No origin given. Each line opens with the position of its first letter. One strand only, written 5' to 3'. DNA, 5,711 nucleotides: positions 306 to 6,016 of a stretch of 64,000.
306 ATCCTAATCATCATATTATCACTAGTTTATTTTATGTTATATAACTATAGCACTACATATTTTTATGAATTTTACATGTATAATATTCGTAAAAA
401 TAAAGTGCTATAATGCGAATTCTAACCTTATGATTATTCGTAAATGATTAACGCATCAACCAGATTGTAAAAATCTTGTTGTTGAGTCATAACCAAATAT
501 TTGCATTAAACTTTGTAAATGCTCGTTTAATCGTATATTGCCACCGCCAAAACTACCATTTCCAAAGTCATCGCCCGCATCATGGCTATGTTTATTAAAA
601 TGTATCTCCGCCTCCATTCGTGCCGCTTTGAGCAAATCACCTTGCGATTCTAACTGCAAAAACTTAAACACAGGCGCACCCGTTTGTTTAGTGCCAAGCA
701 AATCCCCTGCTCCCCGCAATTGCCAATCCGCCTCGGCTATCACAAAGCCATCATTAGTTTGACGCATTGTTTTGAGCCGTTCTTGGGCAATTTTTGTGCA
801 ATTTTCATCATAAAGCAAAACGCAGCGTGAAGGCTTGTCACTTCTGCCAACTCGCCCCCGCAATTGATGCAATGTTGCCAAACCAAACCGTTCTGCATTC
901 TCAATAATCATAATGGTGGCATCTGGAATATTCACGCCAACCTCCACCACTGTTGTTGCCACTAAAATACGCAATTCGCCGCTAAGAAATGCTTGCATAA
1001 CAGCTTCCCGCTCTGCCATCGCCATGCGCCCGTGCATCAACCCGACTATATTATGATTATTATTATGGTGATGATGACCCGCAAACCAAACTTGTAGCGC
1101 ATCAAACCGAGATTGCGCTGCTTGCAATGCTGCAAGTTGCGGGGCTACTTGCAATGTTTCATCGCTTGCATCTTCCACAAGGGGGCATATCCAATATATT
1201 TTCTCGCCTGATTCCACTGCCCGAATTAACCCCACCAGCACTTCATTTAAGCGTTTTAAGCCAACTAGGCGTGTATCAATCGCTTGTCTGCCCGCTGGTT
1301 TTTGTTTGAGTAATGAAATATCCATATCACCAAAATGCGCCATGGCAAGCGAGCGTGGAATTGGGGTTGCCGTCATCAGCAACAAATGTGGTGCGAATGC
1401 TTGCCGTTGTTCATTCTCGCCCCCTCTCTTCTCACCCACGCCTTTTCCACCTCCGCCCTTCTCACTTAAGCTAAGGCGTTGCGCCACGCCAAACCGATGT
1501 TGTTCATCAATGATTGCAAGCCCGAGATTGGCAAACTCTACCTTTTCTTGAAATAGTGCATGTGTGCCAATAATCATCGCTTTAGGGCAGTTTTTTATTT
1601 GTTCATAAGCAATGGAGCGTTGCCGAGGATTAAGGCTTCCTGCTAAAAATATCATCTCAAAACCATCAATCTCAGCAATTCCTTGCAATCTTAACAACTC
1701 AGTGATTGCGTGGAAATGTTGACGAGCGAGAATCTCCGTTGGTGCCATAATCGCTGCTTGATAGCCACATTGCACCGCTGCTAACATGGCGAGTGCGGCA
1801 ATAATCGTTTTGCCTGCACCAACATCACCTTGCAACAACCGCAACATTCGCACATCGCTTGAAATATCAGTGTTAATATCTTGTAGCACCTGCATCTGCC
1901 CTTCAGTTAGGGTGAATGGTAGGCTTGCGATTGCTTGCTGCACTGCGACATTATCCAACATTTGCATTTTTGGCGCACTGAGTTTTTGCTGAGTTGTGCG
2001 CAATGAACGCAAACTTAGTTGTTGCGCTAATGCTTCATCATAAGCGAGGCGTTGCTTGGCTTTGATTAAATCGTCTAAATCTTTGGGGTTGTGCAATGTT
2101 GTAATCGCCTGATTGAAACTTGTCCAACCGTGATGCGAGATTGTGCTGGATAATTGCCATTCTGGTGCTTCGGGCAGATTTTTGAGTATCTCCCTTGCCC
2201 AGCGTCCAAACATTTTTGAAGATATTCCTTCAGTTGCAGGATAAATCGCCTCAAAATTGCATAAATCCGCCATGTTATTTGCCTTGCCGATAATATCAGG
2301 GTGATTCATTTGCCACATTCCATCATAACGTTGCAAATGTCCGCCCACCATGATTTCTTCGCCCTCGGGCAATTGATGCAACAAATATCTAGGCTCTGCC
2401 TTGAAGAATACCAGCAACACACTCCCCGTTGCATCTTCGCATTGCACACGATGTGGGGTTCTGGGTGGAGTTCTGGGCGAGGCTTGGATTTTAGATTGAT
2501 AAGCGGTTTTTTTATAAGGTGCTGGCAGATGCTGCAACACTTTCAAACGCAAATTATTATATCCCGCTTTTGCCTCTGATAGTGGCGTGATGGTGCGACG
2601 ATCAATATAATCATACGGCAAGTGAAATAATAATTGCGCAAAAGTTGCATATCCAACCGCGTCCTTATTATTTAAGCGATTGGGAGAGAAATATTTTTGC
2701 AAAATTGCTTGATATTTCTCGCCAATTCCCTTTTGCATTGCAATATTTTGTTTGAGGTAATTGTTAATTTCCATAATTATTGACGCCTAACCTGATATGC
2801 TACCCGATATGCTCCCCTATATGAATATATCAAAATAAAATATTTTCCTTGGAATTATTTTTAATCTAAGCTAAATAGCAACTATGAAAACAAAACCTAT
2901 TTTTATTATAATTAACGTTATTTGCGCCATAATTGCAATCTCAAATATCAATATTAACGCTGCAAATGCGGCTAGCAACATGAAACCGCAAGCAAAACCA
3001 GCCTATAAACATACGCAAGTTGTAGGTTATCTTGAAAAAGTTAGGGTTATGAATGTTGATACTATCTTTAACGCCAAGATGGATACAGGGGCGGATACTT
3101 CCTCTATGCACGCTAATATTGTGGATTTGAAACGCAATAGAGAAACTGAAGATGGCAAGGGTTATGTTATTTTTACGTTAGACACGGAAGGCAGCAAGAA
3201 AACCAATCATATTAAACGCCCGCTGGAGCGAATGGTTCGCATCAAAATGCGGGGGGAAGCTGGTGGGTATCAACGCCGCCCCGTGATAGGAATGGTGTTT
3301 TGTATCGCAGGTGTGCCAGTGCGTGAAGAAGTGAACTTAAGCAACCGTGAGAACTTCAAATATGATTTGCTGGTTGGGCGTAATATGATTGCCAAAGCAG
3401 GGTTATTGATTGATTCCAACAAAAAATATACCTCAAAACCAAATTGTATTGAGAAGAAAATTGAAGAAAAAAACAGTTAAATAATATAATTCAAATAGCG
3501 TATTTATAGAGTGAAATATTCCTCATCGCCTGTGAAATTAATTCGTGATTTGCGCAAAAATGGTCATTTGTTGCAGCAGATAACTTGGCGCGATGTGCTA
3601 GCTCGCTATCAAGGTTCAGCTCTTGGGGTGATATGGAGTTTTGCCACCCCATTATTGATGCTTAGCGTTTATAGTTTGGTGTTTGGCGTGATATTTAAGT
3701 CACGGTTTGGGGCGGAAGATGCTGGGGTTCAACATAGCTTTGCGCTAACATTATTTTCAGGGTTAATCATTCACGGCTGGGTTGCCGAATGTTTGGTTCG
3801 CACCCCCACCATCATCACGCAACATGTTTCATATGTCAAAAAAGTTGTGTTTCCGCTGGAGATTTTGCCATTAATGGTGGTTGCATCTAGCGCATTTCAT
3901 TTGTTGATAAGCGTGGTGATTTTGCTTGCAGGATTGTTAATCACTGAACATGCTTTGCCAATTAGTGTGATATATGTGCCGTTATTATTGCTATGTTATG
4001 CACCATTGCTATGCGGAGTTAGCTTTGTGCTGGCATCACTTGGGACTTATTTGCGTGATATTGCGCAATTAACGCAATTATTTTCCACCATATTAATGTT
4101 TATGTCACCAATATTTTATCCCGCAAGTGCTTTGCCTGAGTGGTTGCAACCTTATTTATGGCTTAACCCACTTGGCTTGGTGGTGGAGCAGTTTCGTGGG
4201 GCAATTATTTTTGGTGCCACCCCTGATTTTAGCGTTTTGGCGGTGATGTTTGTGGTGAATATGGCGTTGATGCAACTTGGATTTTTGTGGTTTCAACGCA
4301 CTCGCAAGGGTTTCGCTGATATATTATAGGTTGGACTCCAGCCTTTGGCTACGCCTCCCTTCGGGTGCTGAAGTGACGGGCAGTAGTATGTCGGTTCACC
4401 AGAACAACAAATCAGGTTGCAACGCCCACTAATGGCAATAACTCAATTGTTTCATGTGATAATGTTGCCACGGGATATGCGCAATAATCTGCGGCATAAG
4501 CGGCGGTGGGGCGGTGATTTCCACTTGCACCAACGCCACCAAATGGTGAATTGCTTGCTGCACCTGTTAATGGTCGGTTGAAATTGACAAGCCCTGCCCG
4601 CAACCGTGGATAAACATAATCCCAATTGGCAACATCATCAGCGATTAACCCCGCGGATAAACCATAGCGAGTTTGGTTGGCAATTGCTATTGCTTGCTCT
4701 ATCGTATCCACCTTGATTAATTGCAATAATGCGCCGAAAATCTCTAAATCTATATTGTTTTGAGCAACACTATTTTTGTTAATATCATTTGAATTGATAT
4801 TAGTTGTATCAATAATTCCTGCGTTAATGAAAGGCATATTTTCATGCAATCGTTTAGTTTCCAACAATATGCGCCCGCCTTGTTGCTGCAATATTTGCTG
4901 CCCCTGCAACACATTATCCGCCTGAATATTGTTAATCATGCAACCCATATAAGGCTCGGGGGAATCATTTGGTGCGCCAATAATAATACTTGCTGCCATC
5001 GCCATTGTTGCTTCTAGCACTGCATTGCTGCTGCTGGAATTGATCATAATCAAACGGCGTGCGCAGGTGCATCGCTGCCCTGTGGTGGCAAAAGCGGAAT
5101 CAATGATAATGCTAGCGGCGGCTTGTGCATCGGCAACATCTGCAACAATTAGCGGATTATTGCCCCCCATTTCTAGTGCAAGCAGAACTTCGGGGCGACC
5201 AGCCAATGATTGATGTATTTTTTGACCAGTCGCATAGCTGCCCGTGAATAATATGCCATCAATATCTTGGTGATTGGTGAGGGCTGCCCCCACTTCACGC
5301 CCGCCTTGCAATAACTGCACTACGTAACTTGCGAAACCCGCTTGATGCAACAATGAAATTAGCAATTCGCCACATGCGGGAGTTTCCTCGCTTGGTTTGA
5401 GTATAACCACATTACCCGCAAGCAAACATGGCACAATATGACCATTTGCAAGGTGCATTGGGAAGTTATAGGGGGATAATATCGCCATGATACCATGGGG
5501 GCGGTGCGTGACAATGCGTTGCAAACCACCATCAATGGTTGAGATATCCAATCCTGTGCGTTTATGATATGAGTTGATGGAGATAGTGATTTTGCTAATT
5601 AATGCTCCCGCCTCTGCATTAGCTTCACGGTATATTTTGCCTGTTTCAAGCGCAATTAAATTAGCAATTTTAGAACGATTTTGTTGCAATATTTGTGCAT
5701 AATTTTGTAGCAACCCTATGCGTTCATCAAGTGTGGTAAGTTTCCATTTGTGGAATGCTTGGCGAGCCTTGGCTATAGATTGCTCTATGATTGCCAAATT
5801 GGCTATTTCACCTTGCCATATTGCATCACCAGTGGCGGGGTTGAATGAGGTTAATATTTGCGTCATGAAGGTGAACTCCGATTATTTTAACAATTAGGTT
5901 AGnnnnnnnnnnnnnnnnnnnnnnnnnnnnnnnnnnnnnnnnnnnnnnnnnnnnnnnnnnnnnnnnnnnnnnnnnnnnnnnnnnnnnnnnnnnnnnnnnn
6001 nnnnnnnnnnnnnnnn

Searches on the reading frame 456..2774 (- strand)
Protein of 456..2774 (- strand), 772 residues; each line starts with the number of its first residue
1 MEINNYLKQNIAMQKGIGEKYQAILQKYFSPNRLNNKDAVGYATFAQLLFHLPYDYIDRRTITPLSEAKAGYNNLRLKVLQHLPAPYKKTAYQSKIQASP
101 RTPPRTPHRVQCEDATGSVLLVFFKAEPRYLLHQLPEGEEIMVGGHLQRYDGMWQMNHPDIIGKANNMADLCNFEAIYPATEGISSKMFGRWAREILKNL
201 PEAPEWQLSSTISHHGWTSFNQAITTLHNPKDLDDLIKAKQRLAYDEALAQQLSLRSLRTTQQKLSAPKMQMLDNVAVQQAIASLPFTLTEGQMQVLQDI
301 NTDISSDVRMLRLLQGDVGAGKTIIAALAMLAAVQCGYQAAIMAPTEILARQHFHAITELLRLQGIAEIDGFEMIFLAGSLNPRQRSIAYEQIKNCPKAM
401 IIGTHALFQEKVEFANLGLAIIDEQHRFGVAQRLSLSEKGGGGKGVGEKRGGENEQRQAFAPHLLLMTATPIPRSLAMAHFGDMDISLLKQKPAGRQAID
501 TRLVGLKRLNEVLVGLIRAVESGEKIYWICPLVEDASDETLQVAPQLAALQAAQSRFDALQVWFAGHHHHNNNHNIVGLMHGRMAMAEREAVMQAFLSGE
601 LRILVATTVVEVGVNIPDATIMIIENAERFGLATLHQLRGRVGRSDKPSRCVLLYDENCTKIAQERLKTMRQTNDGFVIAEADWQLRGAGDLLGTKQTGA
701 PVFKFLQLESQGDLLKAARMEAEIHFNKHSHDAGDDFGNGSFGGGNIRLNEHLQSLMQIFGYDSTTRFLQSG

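Call 8: search_protein_families(library=ncbifam, proteins=[window:456-2774:-], max_evalue=0.001)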
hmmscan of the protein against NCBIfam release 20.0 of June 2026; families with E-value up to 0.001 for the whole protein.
window:456-2774:- (772 aa): 37 families (the best 25 are shown)
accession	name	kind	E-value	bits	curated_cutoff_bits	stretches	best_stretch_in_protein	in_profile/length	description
NF008164.0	PRK10917.1-2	equivalog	2.3e-223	743.5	785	1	9-729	13-674/704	ATP-dependent DNA helicase RecG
NF008168.0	PRK10917.2-2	equivalog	1.6e-192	641.8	718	1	33-728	123-765/795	ATP-dependent DNA helicase RecG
NF008165.0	PRK10917.1-3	equivalog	4.6e-190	633.5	711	1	9-730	8-664/692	ATP-dependent DNA helicase RecG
TIGR00643.1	recG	equivalog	4.4e-187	623.6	659.4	1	41-721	2-628/629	ATP-dependent DNA helicase RecG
NF008163.0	PRK10917.1-1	equivalog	4.7e-178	593.7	796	1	38-729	26-671/692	ATP-dependent DNA helicase RecG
NF008166.0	PRK10917.1-4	equivalog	2.8e-172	574.4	864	1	40-731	30-686/705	ATP-dependent DNA helicase RecG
NF008170.0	PRK10917.2-4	equivalog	7.5e-153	510.4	975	1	33-724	143-794/826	ATP-dependent DNA helicase RecG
NF008167.0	PRK10917.2-1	equivalog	2.8e-151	505.2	995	1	38-729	22-716/744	ATP-dependent DNA helicase RecG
TIGR00580.2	mfd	equivalog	2e-88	297.9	800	2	254-538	403-657/907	transcription-repair coupling factor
NF008169.0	PRK10917.2-3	equivalog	5e-85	286.3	555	1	84-721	39-602/610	ATP-dependent DNA helicase RecG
NF007966.0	PRK10689.1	equivalog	2.5e-57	194.4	1329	1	277-700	589-966/1148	transcription-repair coupling factor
NF010337.0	PRK13766.1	equivalog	2.2e-16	59.2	610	2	319-427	40-143/781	Hef nuclease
TIGR02621.3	cas3_GSU0051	exception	6.3e-12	45.1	400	1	457-646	198-374/854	type I-G CRISPR-associated helicase/endonuclease Cas3g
TIGR01389.1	recQ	equivalog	4.3e-09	35.3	640.2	1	577-674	251-347/591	DNA helicase RecQ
NF004070.0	PRK05580.2-2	equivalog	8.9e-09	34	921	1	274-433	182-330/729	primosomal protein N'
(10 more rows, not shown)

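Call 56: find_encoding_contigs(protein=window:456-2771:-, flank=10000, max_places=1)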
Protein window:456-2771:- (771 aa): no gene with exactly this product is on record in the collection.

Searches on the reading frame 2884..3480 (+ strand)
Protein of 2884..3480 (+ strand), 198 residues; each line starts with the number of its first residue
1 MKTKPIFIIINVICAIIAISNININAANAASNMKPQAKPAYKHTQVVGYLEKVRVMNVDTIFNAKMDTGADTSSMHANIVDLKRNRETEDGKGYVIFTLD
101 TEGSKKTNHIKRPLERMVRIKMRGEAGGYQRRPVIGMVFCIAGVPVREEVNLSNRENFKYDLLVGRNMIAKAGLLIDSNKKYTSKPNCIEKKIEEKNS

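Call 8: search_protein_families(library=ncbifam, proteins=[window:2884-3480:+], max_evalue=0.001)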
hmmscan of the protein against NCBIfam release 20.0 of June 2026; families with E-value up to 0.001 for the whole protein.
window:2884-3480:+ (198 aa): 4 families
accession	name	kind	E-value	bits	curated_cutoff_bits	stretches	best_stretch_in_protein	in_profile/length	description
NF052264.1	retropep_RloA3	equivalog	2.7e-29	102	210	1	39-188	14-159/159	retropepsin-like aspartic peptidase RloA3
NF052262.1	retropep_RloA1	exception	2.3e-24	86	280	1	43-191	23-173/178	retropepsin-like aspartic peptidase RloA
NF052263.1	retropep_RloA2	exception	5.6e-24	84.5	250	1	43-188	20-170/170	retropepsin-like aspartic peptidase RloA2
NF052261.1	Asp_endo_RimB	equivalog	1.6e-11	44.2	200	1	41-184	4-143/148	retropepsin-like aspartic endopeptidase RimB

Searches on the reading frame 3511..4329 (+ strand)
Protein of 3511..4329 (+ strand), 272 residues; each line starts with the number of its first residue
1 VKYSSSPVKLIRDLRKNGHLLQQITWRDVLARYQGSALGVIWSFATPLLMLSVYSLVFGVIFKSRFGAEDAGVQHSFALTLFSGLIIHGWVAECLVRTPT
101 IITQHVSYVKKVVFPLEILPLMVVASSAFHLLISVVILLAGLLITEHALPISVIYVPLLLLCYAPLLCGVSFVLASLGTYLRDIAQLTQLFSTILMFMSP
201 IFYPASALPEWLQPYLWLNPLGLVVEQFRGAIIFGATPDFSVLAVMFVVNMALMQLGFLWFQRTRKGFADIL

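Call 8: search_protein_families(library=ncbifam, proteins=[window:3511-4329:+], max_evalue=0.001)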
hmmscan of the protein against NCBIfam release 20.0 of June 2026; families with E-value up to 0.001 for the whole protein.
window:3511-4329:+ (272 aa): 4 families
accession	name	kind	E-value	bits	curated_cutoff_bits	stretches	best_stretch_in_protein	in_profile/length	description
NF050109.1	galactan_ABC_perm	equivalog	2.9e-11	43.4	380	1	15-248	18-248/272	galactan export ABC transporter permease subunit Wzm/RfbD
TIGR01247.1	drrB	subfamily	3.1e-05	23.8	223.05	1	33-252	6-225/236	daunorubicin resistance ABC transporter membrane protein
NF050053.1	CapPschTportKpsM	equivalog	7.4e-05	22.8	300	1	22-263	6-251/257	capsule polysaccharide transporter KpsM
NF011648.0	PRK15066.1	subfamily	0.00014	21.5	225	0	46-262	31-250/257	ABC transporter permease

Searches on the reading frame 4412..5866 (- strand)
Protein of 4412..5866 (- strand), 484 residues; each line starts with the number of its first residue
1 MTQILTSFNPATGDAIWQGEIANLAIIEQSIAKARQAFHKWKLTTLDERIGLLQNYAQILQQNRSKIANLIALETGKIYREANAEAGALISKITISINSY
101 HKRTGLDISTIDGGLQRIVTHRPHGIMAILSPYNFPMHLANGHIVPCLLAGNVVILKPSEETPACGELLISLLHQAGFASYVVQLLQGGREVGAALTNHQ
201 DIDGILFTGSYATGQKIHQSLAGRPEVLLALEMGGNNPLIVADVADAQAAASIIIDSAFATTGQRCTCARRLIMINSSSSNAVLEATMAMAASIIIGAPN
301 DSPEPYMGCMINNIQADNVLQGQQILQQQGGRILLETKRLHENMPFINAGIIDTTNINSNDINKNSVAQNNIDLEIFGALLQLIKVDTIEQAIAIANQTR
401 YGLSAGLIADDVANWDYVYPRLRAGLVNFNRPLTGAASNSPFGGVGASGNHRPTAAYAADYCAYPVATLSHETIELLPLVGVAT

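Call 8: search_protein_families(library=ncbifam, proteins=[window:4412-5866:-], max_evalue=0.001)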
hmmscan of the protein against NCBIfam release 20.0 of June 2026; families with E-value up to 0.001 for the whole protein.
window:4412-5866:- (484 aa): 43 families (the best 25 are shown)
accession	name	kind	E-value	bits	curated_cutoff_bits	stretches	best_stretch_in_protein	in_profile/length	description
NF006992.0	PRK09457.1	subfamily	5.2e-180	599.2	514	1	3-476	15-476/487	succinylglutamate-semialdehyde dehydrogenase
TIGR03240.1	arg_catab_astD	equivalog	2.1e-171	571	579.3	1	4-475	14-473/484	succinylglutamate-semialdehyde dehydrogenase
NF002852.0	PRK03137.1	subfamily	1.4e-75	255.1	648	1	4-461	51-500/514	L-glutamate gamma-semialdehyde dehydrogenase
NF042993.1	AlphKGSA_gudD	equivalog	1.9e-73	247.9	770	1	4-453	20-462/481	alpha-ketoglutaric semialdehyde dehydrogenase GucD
NF006916.0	PRK09407.1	equivalog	9.2e-71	239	521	1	7-452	38-474/526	succinic semialdehyde dehydrogenase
TIGR01237.1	D1pyr5carbox2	equivalog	1.3e-67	228.7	659.65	1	5-451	48-489/511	L-glutamate gamma-semialdehyde dehydrogenase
TIGR01804.1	BADH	equivalog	2.4e-67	227.4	668.6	1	3-455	13-456/467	betaine-aldehyde dehydrogenase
NF008869.0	PRK11904.1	equivalog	3.1e-66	223.9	747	1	15-450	576-1005/1042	bifunctional proline dehydrogenase/L-glutamate gamma-semialdehyde dehydrogenase PutA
NF010000.0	PRK13473.1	subfamily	1.1e-65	222.2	615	1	8-458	22-460/475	aminobutyraldehyde dehydrogenase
NF009725.0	PRK13252.1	equivalog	1.5e-65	221.5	593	1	3-454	22-463/488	betaine-aldehyde dehydrogenase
NF052305.1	DioxValDhHalo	equivalog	2.6e-65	221.2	750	1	9-450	26-459/483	2,5-dioxovalerate dehydrogenase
NF050084.1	pip_6_carb_DH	equivalog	1.2e-63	215.7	730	1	8-453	2-443/475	L-piperidine-6-carboxylate dehydrogenase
TIGR01780.1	SSADH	subfamily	2.2e-62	211.4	646.35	1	9-457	3-439/448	succinate-semialdehyde dehydrogenase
NF047626.1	SulfactDhSafD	equivalog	1e-61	209.4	700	1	8-459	6-443/454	sulfoacetaldehyde dehydrogenase SafD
TIGR02299.1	HpaE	equivalog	8.3e-61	206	638.35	1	6-461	19-467/488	5-carboxymethyl-2-hydroxymuconate semialdehyde dehydrogenase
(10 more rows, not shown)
